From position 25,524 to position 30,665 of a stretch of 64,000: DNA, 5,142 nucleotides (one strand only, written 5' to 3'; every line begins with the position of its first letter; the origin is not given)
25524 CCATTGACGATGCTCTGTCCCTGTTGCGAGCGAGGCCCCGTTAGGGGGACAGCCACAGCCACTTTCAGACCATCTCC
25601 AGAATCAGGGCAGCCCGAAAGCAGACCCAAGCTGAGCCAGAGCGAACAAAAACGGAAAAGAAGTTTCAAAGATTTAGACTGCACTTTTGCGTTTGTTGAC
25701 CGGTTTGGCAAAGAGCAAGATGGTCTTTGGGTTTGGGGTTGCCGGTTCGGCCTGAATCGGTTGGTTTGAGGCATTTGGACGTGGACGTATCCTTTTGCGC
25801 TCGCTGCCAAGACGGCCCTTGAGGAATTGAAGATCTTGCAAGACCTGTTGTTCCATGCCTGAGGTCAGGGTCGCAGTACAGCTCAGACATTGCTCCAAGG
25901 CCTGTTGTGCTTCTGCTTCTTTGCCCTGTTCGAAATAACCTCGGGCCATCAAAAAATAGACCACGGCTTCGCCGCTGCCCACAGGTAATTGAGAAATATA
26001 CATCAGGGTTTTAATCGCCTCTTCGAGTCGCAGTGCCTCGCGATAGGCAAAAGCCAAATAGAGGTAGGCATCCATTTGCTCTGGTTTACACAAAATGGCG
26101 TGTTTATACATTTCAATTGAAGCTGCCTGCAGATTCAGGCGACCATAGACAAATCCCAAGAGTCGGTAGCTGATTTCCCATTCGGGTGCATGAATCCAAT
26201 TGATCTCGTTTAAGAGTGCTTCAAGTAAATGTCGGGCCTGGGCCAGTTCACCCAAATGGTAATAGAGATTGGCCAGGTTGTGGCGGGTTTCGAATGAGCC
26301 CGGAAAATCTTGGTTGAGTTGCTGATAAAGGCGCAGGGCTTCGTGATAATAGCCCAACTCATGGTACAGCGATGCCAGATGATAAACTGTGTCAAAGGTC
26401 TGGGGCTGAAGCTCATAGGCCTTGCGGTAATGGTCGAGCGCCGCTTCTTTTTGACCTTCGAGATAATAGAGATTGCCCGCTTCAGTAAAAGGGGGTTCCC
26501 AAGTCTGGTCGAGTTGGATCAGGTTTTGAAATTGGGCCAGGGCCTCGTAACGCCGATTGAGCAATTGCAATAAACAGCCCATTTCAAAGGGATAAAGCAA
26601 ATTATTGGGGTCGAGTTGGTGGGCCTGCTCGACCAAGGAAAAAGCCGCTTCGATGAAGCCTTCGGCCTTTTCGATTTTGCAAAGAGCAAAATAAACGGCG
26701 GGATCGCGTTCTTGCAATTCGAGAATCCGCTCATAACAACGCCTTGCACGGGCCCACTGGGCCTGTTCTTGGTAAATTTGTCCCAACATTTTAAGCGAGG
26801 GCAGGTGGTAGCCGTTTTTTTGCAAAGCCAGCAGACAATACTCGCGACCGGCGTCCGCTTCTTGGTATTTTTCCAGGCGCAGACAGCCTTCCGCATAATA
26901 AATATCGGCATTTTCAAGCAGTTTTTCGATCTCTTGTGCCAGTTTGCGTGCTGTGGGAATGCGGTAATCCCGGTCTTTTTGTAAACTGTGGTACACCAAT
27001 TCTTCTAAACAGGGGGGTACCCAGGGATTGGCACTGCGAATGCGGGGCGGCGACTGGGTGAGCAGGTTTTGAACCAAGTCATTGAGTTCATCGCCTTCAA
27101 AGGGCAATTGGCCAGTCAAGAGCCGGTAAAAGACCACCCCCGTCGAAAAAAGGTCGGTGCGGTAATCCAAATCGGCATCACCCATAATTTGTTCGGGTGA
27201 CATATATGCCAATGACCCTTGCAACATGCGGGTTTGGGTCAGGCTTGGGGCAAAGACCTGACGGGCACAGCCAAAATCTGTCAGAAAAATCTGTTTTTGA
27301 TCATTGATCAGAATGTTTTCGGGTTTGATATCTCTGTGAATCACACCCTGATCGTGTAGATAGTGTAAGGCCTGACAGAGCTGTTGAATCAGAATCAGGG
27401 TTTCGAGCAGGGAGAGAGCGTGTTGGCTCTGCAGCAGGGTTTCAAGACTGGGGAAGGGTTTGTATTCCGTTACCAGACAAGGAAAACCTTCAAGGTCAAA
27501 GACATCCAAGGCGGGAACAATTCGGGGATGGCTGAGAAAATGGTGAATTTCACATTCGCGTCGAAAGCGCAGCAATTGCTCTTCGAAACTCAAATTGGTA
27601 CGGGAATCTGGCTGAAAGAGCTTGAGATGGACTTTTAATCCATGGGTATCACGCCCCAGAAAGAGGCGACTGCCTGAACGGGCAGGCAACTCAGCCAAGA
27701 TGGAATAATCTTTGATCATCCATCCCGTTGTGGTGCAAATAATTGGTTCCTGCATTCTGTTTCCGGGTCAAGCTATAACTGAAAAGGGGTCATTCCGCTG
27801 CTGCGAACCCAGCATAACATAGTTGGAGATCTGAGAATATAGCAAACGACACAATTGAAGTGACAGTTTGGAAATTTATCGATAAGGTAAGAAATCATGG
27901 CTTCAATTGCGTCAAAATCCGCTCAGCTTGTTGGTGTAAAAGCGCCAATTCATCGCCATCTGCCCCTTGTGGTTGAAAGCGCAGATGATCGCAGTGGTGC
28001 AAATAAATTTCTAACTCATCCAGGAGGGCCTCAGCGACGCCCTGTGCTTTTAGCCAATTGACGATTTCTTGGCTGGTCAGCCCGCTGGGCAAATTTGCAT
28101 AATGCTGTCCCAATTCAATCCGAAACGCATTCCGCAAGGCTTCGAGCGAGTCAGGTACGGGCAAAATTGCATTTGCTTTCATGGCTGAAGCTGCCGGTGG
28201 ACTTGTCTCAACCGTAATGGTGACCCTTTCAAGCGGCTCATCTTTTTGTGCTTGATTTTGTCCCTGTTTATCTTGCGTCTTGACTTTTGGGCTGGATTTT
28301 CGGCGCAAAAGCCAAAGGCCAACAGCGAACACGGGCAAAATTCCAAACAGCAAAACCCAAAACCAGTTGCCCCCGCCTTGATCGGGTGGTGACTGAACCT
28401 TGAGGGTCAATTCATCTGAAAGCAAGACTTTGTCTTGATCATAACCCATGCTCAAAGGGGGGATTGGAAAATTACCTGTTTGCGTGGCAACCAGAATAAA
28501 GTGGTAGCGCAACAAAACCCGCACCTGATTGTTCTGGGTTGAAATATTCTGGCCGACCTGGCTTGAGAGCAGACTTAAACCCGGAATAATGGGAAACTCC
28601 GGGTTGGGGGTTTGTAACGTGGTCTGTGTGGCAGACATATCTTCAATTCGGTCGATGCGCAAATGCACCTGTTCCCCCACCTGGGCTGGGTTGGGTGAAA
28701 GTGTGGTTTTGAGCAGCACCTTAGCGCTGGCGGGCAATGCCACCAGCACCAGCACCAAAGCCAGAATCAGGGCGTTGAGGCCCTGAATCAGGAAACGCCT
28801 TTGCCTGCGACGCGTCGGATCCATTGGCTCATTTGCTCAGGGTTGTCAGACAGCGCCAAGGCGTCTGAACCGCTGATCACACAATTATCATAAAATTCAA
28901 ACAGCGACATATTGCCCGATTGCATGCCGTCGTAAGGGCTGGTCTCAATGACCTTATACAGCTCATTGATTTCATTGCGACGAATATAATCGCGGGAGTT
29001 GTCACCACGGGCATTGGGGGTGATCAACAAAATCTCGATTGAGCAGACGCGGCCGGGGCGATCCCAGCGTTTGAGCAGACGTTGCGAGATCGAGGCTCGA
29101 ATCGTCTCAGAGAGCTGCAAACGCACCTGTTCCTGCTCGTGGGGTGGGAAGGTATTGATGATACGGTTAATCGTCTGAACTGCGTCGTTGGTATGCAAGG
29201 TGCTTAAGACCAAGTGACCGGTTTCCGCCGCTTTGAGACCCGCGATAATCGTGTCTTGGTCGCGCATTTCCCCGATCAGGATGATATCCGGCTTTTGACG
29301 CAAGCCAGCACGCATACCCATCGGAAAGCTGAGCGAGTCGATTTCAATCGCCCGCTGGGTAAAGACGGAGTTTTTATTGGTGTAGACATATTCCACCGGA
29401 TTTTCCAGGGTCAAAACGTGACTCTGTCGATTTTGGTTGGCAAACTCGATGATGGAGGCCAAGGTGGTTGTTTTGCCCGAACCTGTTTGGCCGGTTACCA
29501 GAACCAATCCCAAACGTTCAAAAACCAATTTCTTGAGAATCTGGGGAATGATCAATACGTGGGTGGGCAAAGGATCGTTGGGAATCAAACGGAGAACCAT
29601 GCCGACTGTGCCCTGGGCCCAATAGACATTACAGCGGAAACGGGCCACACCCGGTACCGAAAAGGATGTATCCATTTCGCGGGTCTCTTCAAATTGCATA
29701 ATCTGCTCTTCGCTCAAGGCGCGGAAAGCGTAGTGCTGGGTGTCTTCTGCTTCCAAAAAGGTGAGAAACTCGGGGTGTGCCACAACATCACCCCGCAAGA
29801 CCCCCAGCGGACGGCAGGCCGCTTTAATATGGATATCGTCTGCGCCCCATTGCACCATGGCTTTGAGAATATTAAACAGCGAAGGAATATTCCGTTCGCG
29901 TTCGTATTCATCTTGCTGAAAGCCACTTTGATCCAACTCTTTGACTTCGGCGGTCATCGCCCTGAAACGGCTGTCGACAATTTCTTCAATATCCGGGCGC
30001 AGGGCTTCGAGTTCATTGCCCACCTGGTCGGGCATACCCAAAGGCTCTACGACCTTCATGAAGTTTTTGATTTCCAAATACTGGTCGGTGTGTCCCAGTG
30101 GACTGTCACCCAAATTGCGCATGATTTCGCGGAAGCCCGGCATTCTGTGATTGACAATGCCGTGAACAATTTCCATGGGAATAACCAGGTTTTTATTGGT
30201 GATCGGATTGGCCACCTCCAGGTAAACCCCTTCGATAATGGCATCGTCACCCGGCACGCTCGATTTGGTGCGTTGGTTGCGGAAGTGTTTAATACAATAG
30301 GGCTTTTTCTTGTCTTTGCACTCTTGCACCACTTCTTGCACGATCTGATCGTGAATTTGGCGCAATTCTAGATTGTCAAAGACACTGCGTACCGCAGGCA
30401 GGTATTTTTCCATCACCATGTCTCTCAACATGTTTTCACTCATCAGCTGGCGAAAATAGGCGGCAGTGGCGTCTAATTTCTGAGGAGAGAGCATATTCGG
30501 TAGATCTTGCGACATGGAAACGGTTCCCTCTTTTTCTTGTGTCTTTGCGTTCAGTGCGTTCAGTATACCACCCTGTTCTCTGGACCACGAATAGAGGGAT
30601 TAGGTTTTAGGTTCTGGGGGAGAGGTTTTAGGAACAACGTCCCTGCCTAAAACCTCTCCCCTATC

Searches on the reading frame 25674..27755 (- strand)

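Call 62: search_protein_families(library=pfam, proteins=[window:25674-27755:-], max_evalue=0.00001)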
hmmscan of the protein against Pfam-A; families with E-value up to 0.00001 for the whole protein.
window:25674-27755:- (693 aa): 18 families
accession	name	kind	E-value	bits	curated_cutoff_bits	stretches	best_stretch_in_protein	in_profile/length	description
PF00069.31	Pkinase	-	7.5e-42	144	31.7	1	60-266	42-252/263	Protein kinase domain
PF07714.23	PK_Tyr_Ser-Thr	-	3.9e-29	102.2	23.1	1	40-273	29-255/258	Protein tyrosine and serine/threonine kinase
PF07719.23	TPR_2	-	6.9e-23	79.3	27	0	321-350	4-33/34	Tetratricopeptide repeat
PF14559.12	TPR_19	-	2.9e-16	60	25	1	469-517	6-54/68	Tetratricopeptide repeat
PF13424.12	TPR_12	-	1.7e-14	54.1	30.1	0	489-554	4-72/77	Tetratricopeptide repeat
PF13428.12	TPR_14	-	5e-13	48.8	23.5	0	456-497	3-44/44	Tetratricopeptide repeat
PF13174.12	TPR_6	-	1.2e-12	48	26.3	0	457-487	3-33/33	Tetratricopeptide repeat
PF13181.12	TPR_8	-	1.8e-11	43.7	25.7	0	426-452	7-33/34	Tetratricopeptide repeat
PF00515.34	TPR_1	-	1.5e-10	40.8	27.8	0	427-452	8-33/34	Tetratricopeptide repeat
PF13431.12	TPR_17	-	2e-10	40.6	24.4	0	476-508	1-33/34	Tetratricopeptide repeat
PF13414.12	TPR_11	-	4.8e-09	36.2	26.8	1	427-468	1-42/42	TPR repeat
PF13429.12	TPR_15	-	7.7e-09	35.8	26.2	0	326-480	118-274/280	Tetratricopeptide repeat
PF13374.12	TPR_10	-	1.4e-08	34.9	27.5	0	490-513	4-27/42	Tetratricopeptide repeat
PF23914.1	TPR_CcmH_CycH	-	1.1e-07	32.3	42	0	427-518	57-151/158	Cytochrome c-type biogenesis protein H TPR domain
PF17667.7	Pkinase_fungal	-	5.9e-07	29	24.1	1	113-204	282-378/387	Fungal protein kinase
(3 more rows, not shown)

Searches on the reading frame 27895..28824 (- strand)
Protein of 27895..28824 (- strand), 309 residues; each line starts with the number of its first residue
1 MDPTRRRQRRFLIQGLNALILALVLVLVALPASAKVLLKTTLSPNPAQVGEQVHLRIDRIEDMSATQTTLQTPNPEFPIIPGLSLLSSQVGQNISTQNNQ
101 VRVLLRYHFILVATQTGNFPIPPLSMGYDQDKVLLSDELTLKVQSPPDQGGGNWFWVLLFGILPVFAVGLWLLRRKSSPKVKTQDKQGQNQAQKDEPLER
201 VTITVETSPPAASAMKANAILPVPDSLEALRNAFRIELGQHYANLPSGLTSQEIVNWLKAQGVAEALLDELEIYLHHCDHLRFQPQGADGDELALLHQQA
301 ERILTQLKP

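Call 62: search_protein_families(library=pfam, proteins=[window:27895-28824:-], max_evalue=0.00001)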
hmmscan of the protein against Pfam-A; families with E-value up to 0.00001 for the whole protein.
window:27895-28824:- (309 aa): 1 family
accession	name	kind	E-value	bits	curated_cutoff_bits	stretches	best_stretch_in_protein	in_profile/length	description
PF13584.12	BatD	-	6.3e-12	46.4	24.1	1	41-143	2-92/92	BatD DUF11 like domain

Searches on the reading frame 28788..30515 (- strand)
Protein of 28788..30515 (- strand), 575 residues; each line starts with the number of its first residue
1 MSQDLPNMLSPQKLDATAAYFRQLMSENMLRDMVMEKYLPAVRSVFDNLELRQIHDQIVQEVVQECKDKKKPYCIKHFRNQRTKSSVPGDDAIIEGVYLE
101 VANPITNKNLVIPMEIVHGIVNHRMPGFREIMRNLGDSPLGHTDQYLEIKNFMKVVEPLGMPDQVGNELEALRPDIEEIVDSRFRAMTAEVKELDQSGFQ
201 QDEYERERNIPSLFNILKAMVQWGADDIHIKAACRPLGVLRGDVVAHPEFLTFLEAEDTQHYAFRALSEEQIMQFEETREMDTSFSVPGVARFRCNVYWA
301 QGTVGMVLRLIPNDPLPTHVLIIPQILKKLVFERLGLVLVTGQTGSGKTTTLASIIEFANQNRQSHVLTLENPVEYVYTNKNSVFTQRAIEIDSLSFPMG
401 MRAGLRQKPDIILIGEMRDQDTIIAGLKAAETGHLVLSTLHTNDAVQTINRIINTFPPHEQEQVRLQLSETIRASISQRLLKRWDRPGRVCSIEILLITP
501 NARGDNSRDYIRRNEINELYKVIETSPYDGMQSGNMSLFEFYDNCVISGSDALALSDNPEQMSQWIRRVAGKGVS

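Call 62: search_protein_families(library=pfam, proteins=[window:28788-30515:-], max_evalue=0.00001)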
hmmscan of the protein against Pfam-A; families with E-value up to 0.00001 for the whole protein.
window:28788-30515:- (575 aa): 1 family
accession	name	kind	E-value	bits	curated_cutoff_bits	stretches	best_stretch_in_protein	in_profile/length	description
PF00437.27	T2SSE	-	1.2e-40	139.8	24.9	1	326-520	133-320/370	Type II/IV secretion system protein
